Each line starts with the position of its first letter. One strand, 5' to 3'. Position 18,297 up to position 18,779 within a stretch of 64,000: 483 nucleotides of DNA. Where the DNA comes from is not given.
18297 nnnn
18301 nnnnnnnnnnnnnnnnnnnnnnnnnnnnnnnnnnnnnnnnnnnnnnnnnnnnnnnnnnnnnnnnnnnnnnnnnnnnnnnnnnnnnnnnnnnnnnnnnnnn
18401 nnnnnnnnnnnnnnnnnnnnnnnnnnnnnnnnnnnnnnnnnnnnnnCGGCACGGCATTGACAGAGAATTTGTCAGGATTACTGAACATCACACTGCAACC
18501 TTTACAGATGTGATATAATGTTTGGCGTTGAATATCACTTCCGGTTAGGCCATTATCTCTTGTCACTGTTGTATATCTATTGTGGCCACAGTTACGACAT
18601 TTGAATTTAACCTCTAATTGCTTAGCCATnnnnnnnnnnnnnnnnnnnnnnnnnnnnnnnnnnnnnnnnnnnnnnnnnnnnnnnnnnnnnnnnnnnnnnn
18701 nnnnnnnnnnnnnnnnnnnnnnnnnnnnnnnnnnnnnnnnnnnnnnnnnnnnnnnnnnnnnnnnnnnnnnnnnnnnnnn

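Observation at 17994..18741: Zinc-ribbon protein with a recent 246-bp internal tandem duplication, driven by a near-consensus promoter overlapped by an inverted-repeat operator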

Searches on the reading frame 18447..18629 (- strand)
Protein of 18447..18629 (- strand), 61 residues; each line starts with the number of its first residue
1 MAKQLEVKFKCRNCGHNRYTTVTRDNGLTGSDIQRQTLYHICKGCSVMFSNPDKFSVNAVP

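Call 30: find_homologous_proteins(query=A2, max_evalue=0.001)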
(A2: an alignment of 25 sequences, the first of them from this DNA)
Query A2 (25 sequences) (61 aa, profile of the alignment): 25 proteins with E <= 0.001 among 97 candidates.
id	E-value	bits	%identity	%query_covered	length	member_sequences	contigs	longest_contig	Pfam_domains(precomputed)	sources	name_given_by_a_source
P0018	2.3e-22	96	43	80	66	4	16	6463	-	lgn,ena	-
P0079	7.0e-22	95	45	80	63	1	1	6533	-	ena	-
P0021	1.1e-21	94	38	90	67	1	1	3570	-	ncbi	-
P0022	2.5e-21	93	40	82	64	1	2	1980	-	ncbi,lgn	-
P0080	6.6e-21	92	47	80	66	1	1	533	-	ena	-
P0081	1.0e-20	91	42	90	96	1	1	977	-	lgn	-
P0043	4.4e-19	86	40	79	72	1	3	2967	-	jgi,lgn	jgi:C4-type Zn-finger protein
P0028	4.6e-19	86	42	85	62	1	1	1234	-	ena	-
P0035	3.1e-18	83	40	82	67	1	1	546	-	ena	-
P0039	1.4e-17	81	36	89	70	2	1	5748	-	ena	-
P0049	1.9e-15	74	42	79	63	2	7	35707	-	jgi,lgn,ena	jgi:transposase-like protein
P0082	2.3e-12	64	36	75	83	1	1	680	-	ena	-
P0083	1.6e-11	62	38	82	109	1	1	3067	-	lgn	-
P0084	2.3e-11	61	39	74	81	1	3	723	-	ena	-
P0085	6.3e-10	57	42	74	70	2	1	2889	-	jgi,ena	-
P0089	1.4e-7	49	34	84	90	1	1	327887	-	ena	-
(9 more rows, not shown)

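Call 40: find_encoding_contigs(protein=P0089, flank=5000, max_places=2)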
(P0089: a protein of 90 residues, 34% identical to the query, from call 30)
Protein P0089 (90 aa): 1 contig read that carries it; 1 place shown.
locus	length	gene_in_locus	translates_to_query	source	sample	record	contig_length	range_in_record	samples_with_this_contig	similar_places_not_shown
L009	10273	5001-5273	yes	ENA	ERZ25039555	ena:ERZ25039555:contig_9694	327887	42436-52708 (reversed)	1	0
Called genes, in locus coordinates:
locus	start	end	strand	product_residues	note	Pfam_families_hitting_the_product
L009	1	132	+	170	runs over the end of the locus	PF12802:MarR_2, PF01047:MarR, PF13601:HTH_34 (faint)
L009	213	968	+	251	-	PF00378:ECH_1, PF16113:ECH_2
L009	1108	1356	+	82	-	PF02771:Acyl-CoA_dh_N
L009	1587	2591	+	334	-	PF00441:Acyl-CoA_dh_1, PF08028:Acyl-CoA_dh_2, PF01042:Ribonuc_L-PSP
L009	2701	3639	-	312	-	PF00753:Lactamase_B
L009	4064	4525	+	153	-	PF08240:ADH_N, PF00107:ADH_zinc_N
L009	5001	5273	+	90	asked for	-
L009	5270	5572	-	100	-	-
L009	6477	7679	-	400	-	PF07715:Plug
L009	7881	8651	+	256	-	PF00355:Rieske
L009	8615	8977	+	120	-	-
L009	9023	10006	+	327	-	PF00753:Lactamase_B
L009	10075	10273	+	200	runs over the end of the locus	-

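Call 71: search_solved_structures(query=A2, max_evalue=10)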
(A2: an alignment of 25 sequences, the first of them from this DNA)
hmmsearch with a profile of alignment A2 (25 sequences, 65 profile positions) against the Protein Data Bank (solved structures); distinct sequences matched with E-value up to 10: 96 (the best 60 are shown).
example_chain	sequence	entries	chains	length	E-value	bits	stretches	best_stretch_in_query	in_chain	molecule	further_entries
2k5c_A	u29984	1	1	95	0.0006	22.9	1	4-20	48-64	uncharacterized protein PF0385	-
2pve_A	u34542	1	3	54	0.0018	21.3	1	6-22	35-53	Rubredoxin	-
5egb_A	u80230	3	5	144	0.0019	21.2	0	8-54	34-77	Histone-lysine N-methyltransferase PRDM9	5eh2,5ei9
5xpd_A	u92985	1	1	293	0.0028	20.7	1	6-38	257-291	sugar transporter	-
9w1v_A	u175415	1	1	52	0.003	20.6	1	6-17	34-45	RUBREDOXIN 3796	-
9zdo_A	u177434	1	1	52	0.0058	19.7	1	6-19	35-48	Rubredoxin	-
5v3g_D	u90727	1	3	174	0.006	19.7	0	7-54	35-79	PR domain zinc finger protein 9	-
1bq8_A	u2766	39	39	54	0.0079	19.3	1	6-16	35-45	PROTEIN (RUBREDOXIN) | Rubredoxin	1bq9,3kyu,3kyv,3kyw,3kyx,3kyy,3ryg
1c09_A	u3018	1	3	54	0.015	18.4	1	6-22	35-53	RUBREDOXIN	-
4rxn_A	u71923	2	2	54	0.016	18.3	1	6-22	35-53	RUBREDOXIN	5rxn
1brf_A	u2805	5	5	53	0.017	18.2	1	6-16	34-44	PROTEIN (RUBREDOXIN) | RUBREDOXIN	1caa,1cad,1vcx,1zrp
1bfy_A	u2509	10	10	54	0.018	18.1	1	6-22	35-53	RUBREDOXIN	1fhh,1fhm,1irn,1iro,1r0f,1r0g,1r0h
1rdv_A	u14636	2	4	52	0.019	18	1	6-15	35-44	RUBREDOXIN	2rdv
1t9q_A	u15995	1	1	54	0.019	18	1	6-22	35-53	Rubredoxin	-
1yk5_A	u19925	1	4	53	0.019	18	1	6-15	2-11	Rubredoxin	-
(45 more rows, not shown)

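Call 73: search_protein_families(library=pfam, alignment_id=A2, max_evalue=1)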
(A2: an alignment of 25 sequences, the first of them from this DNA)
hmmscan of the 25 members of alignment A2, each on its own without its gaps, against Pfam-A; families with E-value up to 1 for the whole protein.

A. member 1, seq(61 aa): 7 families
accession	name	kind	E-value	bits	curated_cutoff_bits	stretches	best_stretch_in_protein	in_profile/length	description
PF10601.15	zf-LITAF-like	-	0.0046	17.5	23.8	1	7-28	4-25/70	LITAF-like zinc ribbon domain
PF10892.13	DUF2688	-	0.0078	16.1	25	1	7-45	6-41/56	Protein of unknown function (DUF2688)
PF08271.17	Zn_Ribbon_TF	-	0.016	15.2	29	1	9-27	1-18/43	TFIIB zinc-binding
PF05129.18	Zn_ribbon_Elf1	-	0.032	14.8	29.8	1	3-49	17-56/79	Transcription elongation factor Elf1 like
PF00096.32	zf-C2H2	-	0.042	14.8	25.2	1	40-55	1-16/23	Zinc finger, C2H2 type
PF01096.23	Zn_ribbon_TFIIS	-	0.047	13.9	21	1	9-22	1-14/39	Transcription factor S-II (TFIIS)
PF12760.12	Zn_ribbon_IS1595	-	0.68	10.4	25.4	0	8-46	18-44/46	Transposase zinc-ribbon domain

B. families by the number of members that match (of 25 scanned): 61 families (the first 25 are shown)
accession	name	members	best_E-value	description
PF00096.32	zf-C2H2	10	0.042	Zinc finger, C2H2 type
PF13894.12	zf-C2H2_4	9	0.043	C2H2-type zinc finger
PF12760.12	Zn_ribbon_IS1595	7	0.0063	Transposase zinc-ribbon domain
PF08271.17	Zn_Ribbon_TF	6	0.016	TFIIB zinc-binding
PF23451.1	Zn_ribbon_PaaD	5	0.0026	PaaD zinc beta ribbon domain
PF14354.12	Lar_restr_allev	5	0.0042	Restriction alleviation protein Lar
PF10058.14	Zn_ribbon_10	5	0.022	ER junction formation factor lunapark, zinc ribbon finger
PF21349.2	RUBY_RBDX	4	0.015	Rubrerythrin, rubredoxin-like domain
PF09723.15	Zn_ribbon_8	4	0.023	Zinc ribbon domain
PF01096.23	Zn_ribbon_TFIIS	3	0.013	Transcription factor S-II (TFIIS)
PF13465.12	zf-H2C2_2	3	0.032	Zinc-finger double domain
PF04810.20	zf-Sec23_Sec24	3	0.045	Sec23/Sec24 zinc finger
PF05876.18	GpA_ATPase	3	0.073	Phage terminase large subunit gpA, ATPase domain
PF03107.22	C1_2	3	0.076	C1 domain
PF16988.10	Vps36-NZF-N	3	0.14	Vacuolar protein sorting 36 NZF-N zinc-finger domain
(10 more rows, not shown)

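Call 85: find_related_loci(query=A7, collection=viral_contigs, flank=5000)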
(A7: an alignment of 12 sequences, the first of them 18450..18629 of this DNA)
Query A7 (60 aa) in viral_contigs; peptide patterns used: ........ (x = any residue, [..] = any of these).
16 stretches matched a pattern; 2 encode a relative of the query (tblastn E <= 1e-3); 2 distinct loci.
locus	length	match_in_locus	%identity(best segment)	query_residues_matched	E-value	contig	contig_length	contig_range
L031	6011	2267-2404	43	10-55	3e-11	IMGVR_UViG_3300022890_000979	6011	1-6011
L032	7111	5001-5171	38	1-60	2e-6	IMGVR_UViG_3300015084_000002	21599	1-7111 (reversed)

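Call 99: search_protein_families(library=padloc, proteins=[P0079], max_evalue=1)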
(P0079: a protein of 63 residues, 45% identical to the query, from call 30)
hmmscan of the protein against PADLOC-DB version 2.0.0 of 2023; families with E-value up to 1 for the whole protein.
P0079 (63 aa): 0 families
